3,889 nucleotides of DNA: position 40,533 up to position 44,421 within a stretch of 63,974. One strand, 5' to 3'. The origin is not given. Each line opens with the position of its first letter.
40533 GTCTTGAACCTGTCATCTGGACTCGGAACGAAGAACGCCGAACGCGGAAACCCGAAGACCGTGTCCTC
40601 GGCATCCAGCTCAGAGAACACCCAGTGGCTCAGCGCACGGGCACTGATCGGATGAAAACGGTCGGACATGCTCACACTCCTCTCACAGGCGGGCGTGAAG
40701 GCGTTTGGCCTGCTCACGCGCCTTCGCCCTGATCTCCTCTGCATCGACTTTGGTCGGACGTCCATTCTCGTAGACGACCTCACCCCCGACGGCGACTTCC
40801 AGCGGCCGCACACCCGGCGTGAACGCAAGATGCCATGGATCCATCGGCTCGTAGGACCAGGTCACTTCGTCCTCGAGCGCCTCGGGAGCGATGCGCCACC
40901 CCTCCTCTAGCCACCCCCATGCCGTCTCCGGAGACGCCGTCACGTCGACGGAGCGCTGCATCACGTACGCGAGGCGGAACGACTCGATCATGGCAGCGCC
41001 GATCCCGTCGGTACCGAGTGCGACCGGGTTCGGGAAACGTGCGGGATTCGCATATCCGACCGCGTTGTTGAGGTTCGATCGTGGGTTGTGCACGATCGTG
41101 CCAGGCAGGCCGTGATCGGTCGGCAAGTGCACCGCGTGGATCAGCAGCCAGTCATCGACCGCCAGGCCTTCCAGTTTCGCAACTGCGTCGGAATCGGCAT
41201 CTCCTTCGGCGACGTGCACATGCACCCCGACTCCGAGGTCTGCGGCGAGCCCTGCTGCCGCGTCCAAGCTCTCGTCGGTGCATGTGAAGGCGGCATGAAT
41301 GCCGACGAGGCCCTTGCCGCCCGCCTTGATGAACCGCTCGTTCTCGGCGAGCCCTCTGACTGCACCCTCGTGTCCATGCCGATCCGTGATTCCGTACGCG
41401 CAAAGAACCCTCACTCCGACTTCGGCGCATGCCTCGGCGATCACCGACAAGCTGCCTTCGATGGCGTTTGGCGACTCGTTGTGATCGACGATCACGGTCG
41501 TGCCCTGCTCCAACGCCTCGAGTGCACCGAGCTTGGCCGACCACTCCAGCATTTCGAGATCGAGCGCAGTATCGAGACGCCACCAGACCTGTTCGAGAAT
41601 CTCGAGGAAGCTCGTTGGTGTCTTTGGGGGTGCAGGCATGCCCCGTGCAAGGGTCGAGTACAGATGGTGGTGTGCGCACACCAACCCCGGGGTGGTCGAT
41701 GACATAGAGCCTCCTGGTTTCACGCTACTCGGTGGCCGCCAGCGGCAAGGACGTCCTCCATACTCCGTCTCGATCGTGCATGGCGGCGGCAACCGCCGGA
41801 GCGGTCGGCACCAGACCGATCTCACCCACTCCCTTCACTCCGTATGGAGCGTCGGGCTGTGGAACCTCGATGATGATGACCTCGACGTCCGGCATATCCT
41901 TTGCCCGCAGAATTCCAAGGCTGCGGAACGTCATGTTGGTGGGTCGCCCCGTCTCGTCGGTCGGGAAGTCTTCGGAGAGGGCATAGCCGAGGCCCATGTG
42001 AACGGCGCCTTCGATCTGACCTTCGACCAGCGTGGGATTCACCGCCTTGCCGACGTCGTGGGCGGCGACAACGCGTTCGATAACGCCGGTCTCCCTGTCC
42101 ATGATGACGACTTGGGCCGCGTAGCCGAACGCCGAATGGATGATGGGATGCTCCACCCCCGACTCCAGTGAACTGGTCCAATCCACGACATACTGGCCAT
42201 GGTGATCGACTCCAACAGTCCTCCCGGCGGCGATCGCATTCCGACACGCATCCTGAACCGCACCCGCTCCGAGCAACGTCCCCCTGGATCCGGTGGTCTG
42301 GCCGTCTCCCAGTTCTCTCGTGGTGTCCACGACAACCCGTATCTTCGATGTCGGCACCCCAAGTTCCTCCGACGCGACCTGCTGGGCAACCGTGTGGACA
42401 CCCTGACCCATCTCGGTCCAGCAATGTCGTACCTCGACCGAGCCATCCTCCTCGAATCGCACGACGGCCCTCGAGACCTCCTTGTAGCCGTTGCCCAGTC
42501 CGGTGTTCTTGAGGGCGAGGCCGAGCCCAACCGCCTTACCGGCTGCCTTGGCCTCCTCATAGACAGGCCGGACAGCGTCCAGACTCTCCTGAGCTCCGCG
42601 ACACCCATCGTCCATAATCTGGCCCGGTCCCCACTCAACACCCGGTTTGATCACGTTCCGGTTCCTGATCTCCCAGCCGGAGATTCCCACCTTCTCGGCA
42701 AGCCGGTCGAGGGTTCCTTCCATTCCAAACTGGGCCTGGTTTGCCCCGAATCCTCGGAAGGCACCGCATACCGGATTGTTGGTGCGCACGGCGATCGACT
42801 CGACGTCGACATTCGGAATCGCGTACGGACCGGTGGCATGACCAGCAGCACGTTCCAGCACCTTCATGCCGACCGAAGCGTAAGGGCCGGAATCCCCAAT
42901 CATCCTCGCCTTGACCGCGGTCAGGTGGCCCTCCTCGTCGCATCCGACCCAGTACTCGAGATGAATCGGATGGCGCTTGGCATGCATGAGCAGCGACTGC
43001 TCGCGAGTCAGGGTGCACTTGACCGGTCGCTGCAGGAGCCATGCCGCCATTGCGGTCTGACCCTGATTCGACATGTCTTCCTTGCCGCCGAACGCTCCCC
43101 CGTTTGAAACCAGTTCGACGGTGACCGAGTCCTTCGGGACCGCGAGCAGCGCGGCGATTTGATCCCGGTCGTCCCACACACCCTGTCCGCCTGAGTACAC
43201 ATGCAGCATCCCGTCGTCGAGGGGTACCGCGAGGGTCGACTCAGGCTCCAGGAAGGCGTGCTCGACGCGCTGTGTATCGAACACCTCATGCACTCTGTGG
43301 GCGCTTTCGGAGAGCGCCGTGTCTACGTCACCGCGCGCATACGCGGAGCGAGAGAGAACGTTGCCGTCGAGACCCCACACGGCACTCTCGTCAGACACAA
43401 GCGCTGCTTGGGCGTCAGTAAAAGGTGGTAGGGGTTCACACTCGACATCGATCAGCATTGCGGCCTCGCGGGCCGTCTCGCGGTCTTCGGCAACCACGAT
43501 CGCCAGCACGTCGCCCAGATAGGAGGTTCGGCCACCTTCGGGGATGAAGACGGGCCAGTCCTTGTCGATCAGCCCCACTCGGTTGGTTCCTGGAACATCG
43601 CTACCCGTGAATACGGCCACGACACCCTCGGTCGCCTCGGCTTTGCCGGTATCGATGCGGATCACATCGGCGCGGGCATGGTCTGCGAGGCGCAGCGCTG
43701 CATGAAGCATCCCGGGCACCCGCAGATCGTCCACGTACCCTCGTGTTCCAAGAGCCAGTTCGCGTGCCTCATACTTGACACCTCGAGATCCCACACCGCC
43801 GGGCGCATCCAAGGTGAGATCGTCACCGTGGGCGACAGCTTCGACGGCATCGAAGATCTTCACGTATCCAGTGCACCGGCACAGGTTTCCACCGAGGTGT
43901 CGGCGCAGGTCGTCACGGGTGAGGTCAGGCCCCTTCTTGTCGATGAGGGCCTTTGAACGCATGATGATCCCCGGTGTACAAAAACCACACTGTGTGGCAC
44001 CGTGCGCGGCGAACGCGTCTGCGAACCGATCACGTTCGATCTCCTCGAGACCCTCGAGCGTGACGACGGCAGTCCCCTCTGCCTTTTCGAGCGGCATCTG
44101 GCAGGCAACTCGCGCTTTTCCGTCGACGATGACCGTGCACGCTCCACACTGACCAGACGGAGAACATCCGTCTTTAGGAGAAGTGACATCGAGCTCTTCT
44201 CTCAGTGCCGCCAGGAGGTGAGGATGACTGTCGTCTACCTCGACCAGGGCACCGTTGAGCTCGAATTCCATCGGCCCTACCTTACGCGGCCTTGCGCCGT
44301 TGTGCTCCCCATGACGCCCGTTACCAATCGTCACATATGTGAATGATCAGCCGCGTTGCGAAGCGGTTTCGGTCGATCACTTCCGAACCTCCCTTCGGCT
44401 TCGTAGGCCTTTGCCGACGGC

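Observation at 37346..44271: xdhD-like / ssnA-like / ygfK-like operon: a molybdo-flavo-FeS module of unresolved chemistry in an actinobacterial genome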

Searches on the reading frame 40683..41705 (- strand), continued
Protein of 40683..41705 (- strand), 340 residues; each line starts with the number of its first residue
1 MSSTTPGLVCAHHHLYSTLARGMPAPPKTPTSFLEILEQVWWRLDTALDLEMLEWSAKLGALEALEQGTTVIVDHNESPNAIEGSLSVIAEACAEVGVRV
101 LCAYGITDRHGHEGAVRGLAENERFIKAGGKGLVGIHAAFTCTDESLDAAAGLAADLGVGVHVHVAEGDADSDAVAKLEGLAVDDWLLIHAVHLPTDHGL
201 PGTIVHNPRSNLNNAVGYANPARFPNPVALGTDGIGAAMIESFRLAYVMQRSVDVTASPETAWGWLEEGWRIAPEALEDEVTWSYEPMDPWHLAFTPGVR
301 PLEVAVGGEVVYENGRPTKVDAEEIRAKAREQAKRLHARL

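Call 80: find_encoding_contigs(protein=window:40683-41705:-, flank=10000, max_places=4)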
Protein window:40683-41705:- (340 aa): 3 contigs read that carry it; 3 places shown.
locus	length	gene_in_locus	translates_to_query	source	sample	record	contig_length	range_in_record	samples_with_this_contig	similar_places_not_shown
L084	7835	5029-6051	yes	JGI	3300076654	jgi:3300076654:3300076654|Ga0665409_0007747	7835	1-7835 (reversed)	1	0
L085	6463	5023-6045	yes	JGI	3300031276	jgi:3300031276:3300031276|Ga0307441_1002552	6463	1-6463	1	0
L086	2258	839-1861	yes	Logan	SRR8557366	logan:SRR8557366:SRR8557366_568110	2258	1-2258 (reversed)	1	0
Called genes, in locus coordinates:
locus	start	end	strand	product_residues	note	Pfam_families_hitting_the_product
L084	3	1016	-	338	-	?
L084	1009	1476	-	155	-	PF00111:Fer2, PF13085:Fer2_3 (weak), PF01799:Fer2_2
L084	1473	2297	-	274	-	PF00941:FAD_binding_5, PF03450:CO_deh_flav_C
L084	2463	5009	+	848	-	PF01799:Fer2_2, PF01315:Ald_Xan_dh_C, PF02738:MoCoBD_1, PF20256:MoCoBD_2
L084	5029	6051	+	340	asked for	PF01979:Amidohydro_1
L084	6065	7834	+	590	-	?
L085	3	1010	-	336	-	?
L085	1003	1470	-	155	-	PF00111:Fer2, PF13085:Fer2_3 (weak), PF01799:Fer2_2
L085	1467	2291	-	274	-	PF00941:FAD_binding_5, PF03450:CO_deh_flav_C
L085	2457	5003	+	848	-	PF01799:Fer2_2, PF01315:Ald_Xan_dh_C, PF02738:MoCoBD_1, PF20256:MoCoBD_2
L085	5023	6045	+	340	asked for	PF01979:Amidohydro_1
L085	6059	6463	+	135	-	?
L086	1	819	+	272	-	?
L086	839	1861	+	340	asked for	PF01979:Amidohydro_1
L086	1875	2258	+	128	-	?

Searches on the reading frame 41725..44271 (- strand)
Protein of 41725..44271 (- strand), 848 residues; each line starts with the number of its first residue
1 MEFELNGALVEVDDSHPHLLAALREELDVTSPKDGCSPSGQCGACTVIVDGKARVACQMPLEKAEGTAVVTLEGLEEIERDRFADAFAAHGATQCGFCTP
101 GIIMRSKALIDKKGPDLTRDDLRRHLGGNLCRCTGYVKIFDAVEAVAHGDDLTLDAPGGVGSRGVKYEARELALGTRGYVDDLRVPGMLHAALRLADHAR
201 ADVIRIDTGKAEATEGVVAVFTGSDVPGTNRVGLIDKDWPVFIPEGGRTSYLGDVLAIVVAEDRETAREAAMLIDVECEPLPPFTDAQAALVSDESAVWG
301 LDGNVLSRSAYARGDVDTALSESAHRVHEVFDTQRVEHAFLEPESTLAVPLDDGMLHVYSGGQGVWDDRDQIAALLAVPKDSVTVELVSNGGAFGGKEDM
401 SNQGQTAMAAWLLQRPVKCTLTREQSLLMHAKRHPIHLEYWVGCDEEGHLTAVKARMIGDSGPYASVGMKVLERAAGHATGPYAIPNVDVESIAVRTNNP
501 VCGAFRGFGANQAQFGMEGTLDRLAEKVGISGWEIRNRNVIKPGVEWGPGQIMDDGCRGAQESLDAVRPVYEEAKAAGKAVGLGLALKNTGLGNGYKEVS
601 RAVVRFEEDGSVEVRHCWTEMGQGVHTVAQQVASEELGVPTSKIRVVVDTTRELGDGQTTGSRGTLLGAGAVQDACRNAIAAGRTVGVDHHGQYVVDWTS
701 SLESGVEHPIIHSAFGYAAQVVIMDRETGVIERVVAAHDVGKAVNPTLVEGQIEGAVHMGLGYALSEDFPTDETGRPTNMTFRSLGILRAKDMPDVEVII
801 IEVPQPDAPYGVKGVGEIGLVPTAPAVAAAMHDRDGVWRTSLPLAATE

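Call 7: search_protein_families(library=pfam, proteins=[window:41725-44271:-], max_evalue=0.01)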
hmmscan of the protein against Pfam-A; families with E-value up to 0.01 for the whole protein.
window:41725-44271:- (848 aa): 6 families
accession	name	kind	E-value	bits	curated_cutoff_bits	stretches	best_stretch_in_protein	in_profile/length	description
PF02738.23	MoCoBD_1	-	6.6e-74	248.5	27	1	306-540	10-244/244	Molybdopterin cofactor-binding domain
PF20256.3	MoCoBD_2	-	1.9e-50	172.4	27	2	568-684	12-133/283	Molybdopterin cofactor-binding domain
PF01799.25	Fer2_2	-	4e-25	88.2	30.3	1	71-144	1-75/75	[2Fe-2S] binding domain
PF01315.27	Ald_Xan_dh_C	-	2.3e-22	79.8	31.3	1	175-282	2-110/110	Aldehyde oxidase and xanthine dehydrogenase, a/b hammerhead domain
PF13085.11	Fer2_3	-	9.6e-05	22.8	27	1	39-78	54-92/107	2Fe-2S iron-sulfur cluster binding domain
PF00111.32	Fer2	-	0.0021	18.4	21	1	9-65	9-63/77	2Fe-2S iron-sulfur cluster binding domain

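Call 8: search_protein_families(library=ncbifam, proteins=[window:41725-44271:-], max_evalue=0.001)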
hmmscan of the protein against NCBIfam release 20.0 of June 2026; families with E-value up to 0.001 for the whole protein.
window:41725-44271:- (848 aa): 23 families
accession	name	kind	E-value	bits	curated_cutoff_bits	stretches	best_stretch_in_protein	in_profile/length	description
TIGR03311.1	Se_dep_XDH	equivalog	5.8e-258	858.3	830.45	1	2-847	2-844/848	selenium-dependent xanthine dehydrogenase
TIGR03196.1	pucD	equivalog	5.8e-142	474.7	783.65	2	173-681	16-540/763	xanthine dehydrogenase subunit D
NF045668.1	pterin_aldehy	equivalog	4e-138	462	1100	1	13-844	16-895/905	molybdopterin-dependent aldehyde oxidoreductase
TIGR03194.1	4hydrxCoA_A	equivalog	8.3e-98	328.7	994.55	2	175-678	12-524/746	4-hydroxybenzoyl-CoA reductase subunit alpha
NF043082.1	XdhA_XDHase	equivalog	3.8e-96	322.9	780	2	160-677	1-539/758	xanthine dehydrogenase subunit XdhA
NF007426.0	PRK09970.1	equivalog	1.2e-93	314.5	916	2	164-676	10-541/761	xanthine dehydrogenase molybdenum-binding subunit XdhA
TIGR02965.1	xanthine_xdhB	equivalog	1.8e-93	314.1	849.5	2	174-678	15-527/758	xanthine dehydrogenase molybdopterin binding subunit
NF041018.1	glyceraldDH_alpha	equivalog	4.8e-87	293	790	2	165-678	8-538/741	glyceraldehyde dehydrogenase subunit alpha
NF040766.1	CODH_aero_grp5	exception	1.3e-83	281.6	950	2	162-685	7-555/785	aerobic carbon-monoxide dehydrogenase large subunit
TIGR02969.1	mam_aldehyde_ox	subfamily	1.9e-64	217.8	1912.3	2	173-833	589-1277/1330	aldehyde oxidase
TIGR03313.1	Se_sel_red_Mo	hypoth_equivalog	2.5e-59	200.9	1101.9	3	313-679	361-741/951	molybdopterin-dependent oxidoreductase Mo/Fe-S-binding subunit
NF041671.1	peri_hyde_PaoC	equivalog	6.1e-52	177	1180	2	198-676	58-526/735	aldehyde oxidoreductase molybdenum-binding subunit PaoC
TIGR02416.1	CO_dehy_Mo_lg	equivalog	8.6e-46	156.4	991.15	3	175-543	8-397/770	aerobic carbon-monoxide dehydrogenase large subunit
NF043084.2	XdhC_XDHase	equivalog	7.5e-38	129.4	217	1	3-146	5-149/151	xanthine dehydrogenase subunit XdhC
TIGR03193.1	4hydroxCoAred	equivalog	2.8e-35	121.4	257.8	1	18-147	20-148/148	4-hydroxybenzoyl-CoA reductase subunit gamma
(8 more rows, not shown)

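Call 59: search_dna_similar(query=window:41728-44271:-, collection=plasmids, mode=protein, max_rows=25, max_evalue=1e-30)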
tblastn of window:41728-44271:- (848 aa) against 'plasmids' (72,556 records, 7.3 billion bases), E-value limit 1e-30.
Records with a match: 510; places in all: 691; records where one place covers at least 80% of the query: 172.
Best place of each record, by identity: <60% 510.
By first word of the organism name: Sinorhizobium 111; Pseudosulfitobacter 88; Rhizobium 35; Ensifer 20; Sulfitobacter 18; Leisingera 18; Clostridium 14; Deinococcus 12; Streptomyces 10; Arthrobacter 9; and 75 more.
By predicted mobility (MOB-suite, as given by PLSDB): non-mobilizable 341; mobilizable 89; conjugative 80.
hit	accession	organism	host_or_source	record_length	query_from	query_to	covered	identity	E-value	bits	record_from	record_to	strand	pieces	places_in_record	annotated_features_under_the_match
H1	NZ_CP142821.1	Enterococcus faecalis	Pig,Single cell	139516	11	847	99%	41.7%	0e+0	612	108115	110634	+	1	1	xdh: selenium-dependent xanthine dehydrogenase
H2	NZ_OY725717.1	Collinsella aerofaciens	-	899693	1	824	97%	38.8%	6e-151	498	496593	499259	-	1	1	xdh: selenium-dependent xanthine dehydrogenase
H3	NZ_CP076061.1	Cupriavidus sp. EM10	Pure-cultured cell,sewage water sludge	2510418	19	837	97%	35.5%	4e-110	379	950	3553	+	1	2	none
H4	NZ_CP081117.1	Sulfitobacter pontiacus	-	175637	2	848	100%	33.7%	2e-110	380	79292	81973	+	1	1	molybdopterin cofactor-binding domain-containing protein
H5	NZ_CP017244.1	Rhizobium etli 8C-3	Phaseolus vulgaris,cell culture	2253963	1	836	99%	34.0%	1e-109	377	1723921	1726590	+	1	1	record has no annotation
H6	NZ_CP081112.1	Sulfitobacter mediterraneus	-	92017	3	843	99%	33.6%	2e-110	380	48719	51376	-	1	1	molybdopterin cofactor-binding domain-containing protein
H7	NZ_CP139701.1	Sulfitobacter pontiacus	Bacterial Culture,hydrothermal vent ...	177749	2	848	100%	33.4%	1e-109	377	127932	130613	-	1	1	molybdopterin cofactor-binding domain-containing protein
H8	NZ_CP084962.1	Sulfitobacter pontiacus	cell culture,Seawater from the North ...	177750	2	848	100%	33.4%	1e-109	377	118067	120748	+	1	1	molybdopterin cofactor-binding domain-containing protein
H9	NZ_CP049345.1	Sulfitobacter pontiacus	-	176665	2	848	100%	33.3%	4e-109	376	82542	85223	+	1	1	molybdopterin cofactor-binding domain-containing protein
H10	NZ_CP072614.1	Sulfitobacter sp. CB2047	-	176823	2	848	100%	33.3%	2e-108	374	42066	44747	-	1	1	molybdopterin cofactor-binding domain-containing protein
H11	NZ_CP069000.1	Sulfitobacter mediterraneus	Skeletonema costatum,The surface ...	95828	3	843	99%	33.6%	4e-110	379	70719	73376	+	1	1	molybdopterin cofactor-binding domain-containing protein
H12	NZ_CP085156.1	Pseudosulfitobacter sp. DSM 107133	cell culture,Seawater from the North ...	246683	1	843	99%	33.2%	3e-105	365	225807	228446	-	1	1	molybdopterin cofactor-binding domain-containing protein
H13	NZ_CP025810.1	Sulfitobacter sp. SK025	Marine surface water,North Sea (surface ...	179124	2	848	100%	33.0%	2e-112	386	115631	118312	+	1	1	molybdopterin cofactor-binding domain-containing protein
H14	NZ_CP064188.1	Rhizobium sp. 007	Onobrychis viciifolia,cell culture,root ...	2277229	1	836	99%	33.3%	7e-109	375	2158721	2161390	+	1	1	none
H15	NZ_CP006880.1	Rhizobium gallicum bv. gallicum R602sp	Phaseolus vulgaris,whole ...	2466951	1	836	99%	33.3%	1e-109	377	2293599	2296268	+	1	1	record has no annotation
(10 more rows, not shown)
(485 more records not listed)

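Call 60: get_annotated_region(hit=H1, flank=16000)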
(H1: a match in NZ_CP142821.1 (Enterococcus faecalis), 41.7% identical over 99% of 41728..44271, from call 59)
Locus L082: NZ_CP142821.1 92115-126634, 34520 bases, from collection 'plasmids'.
description: Enterococcus faecalis strain CF3A-343 plasmid pCF3A-343-2, complete sequence
organism: Enterococcus faecalis (NCBI taxid 1351)
taxonomy: Bacteria; Bacillota; Bacilli; Lactobacillales; Enterococcaceae; Enterococcus; Enterococcus faecalis
host: -; source: Pig,Single cell; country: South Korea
typing (MOB-suite, as given by PLSDB): non-mobilizable
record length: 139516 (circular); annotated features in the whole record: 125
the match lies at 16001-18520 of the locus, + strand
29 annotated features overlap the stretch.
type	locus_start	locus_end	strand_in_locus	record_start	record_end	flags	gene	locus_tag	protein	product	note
CDS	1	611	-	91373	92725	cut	-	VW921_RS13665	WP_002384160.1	Mur ligase family protein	-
CDS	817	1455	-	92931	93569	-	-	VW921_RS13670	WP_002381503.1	helix-turn-helix transcriptional regulator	-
CDS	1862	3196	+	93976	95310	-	ssnA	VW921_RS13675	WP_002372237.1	putative aminohydrolase SsnA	-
CDS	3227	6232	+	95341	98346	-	ygfK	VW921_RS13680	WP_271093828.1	putative selenate reductase subunit YgfK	-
CDS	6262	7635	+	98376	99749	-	hydA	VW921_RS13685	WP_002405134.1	dihydropyrimidinase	GO:0008152 - metabolic process [Evidence IEA]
CDS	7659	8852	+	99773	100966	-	dpaL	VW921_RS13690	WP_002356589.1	diaminopropionate ammonia-lyase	-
CDS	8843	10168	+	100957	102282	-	-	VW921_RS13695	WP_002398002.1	YgeY family selenium metabolism-linked hydrolase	-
CDS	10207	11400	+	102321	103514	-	ygeW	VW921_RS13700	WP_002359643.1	knotted carbamoyltransferase YgeW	-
CDS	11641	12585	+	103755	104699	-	arcC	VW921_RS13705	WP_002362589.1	carbamate kinase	GO:0006520 - amino acid metabolic process [Evidence IEA]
CDS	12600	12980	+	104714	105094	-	-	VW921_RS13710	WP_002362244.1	RidA family protein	-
CDS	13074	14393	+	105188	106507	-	-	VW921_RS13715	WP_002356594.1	nucleobase:cation symporter-2 family protein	-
CDS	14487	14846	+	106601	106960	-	-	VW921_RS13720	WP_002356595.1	LysR family transcriptional regulator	GO:0006355 - regulation of DNA-templated transcription [Evidence IEA]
CDS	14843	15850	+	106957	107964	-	-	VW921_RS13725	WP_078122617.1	XdhC/CoxI family protein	-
CDS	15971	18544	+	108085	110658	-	xdh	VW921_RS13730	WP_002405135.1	selenium-dependent xanthine dehydrogenase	GO:0046415 - urate metabolic process [Evidence IEA]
CDS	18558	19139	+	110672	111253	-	mocA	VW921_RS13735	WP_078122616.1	molybdenum cofactor cytidylyltransferase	GO:0032324 - molybdopterin cofactor biosynthetic process [Evidence IEA]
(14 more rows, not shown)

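Call 61: get_annotated_region(hit=H2, flank=16000)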
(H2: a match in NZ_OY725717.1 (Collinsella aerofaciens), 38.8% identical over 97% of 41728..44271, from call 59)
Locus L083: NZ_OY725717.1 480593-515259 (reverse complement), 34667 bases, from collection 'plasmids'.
description: Collinsella aerofaciens strain Collinsella aerofaciens TSDC17.2-1.1 plasmid 6, complete sequence
organism: Collinsella aerofaciens (NCBI taxid 74426)
taxonomy: Bacteria; Actinomycetota; Coriobacteriia; Coriobacteriales; Coriobacteriaceae; Collinsella; Collinsella aerofaciens
host: -; source: -; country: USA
typing (MOB-suite, as given by PLSDB): non-mobilizable
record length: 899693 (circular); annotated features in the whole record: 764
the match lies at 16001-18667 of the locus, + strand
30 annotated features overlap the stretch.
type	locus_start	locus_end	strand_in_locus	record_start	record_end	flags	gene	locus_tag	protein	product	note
CDS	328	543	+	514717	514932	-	rpmC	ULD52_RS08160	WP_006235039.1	50S ribosomal protein L29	GO:0006412 - translation [Evidence IEA]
CDS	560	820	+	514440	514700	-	rpsQ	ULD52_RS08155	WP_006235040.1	30S ribosomal protein S17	GO:0006412 - translation [Evidence IEA]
CDS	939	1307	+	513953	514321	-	rplN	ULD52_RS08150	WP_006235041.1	50S ribosomal protein L14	GO:0006412 - translation [Evidence IEA]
CDS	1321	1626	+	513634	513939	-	rplX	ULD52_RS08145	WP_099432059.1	50S ribosomal protein L24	GO:0006412 - translation [Evidence IEA]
CDS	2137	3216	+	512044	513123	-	-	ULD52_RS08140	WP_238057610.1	Gfo/Idh/MocA family oxidoreductase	-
CDS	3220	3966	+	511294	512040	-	-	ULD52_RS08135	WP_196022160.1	DeoR/GlpR family DNA-binding transcription regulator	-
CDS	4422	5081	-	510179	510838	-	-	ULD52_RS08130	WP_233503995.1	RluA family pseudouridine synthase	GO:0001522 - pseudouridine synthesis [Evidence IEA]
CDS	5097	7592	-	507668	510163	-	-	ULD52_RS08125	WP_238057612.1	U32 family peptidase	-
CDS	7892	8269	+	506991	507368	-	-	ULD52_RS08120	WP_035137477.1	RidA family protein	-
CDS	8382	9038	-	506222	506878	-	-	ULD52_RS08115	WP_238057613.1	PAS domain-containing protein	-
CDS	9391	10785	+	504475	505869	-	-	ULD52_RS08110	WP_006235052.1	solute carrier family 23 protein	GO:0055085 - transmembrane transport [Evidence IEA]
CDS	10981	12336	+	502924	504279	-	ssnA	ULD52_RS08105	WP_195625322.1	putative aminohydrolase SsnA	-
CDS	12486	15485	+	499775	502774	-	ygfK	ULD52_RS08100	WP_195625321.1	putative selenate reductase subunit YgfK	-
CDS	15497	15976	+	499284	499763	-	-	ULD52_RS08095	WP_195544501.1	4Fe-4S binding protein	-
CDS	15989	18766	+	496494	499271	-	xdh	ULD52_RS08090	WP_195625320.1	selenium-dependent xanthine dehydrogenase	GO:0046415 - urate metabolic process [Evidence IEA]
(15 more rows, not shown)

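Call 74: search_solved_structures(query=window:41728-44271:-, max_evalue=1e-40)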
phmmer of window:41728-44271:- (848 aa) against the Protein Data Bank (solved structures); distinct sequences matched with E-value up to 1e-40: 34.
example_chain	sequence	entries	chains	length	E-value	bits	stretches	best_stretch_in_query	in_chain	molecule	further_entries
1dgj_A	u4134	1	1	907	1.2e-92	315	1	19-836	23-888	ALDEHYDE OXIDOREDUCTASE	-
1sij_A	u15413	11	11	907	3.2e-90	306.9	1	17-843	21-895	Aldehyde oxidoreductase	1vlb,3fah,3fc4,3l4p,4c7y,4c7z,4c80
1wyg_A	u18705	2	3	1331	4.2e-75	256.9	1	172-679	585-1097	Xanthine dehydrogenase/oxidase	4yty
4yrw_A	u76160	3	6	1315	5.2e-75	256.6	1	172-679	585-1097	Xanthine dehydrogenase/oxidase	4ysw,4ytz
2e3t_A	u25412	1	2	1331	5.5e-75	256.5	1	172-679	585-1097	Xanthine dehydrogenase/oxidase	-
3an1_A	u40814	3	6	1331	5.5e-75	256.5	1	172-679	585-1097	Xanthine dehydrogenase/oxidase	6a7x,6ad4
6abu_A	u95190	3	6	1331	5.5e-75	256.5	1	172-679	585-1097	Xanthine dehydrogenase/oxidase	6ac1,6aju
6adj_A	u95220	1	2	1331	5.5e-75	256.5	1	172-679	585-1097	Xanthine dehydrogenase/oxidase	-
6ac4_A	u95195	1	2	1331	5.5e-75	256.5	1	172-679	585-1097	Xanthine dehydrogenase/oxidase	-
3hrd_A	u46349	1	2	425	4.4e-73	250.2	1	160-569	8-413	Nicotinate dehydrogenase large molybdopterin subunit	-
2ckj_A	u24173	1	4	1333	1.8e-72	248.2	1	173-821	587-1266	XANTHINE OXIDOREDUCTASE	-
2e1q_A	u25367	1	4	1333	1.6e-71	245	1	173-821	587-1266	Xanthine dehydrogenase/oxidase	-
3una_A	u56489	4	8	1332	2e-70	241.5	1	173-680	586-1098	Xanthine dehydrogenase/oxidase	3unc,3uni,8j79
1fo4_A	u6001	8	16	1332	2e-70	241.4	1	173-680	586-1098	XANTHINE DEHYDROGENASE | Xanthine dehydrogenase/oxidase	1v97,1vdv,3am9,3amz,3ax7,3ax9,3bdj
1n5x_A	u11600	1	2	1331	2e-70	241.4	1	173-680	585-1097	Xanthine Dehydrogenase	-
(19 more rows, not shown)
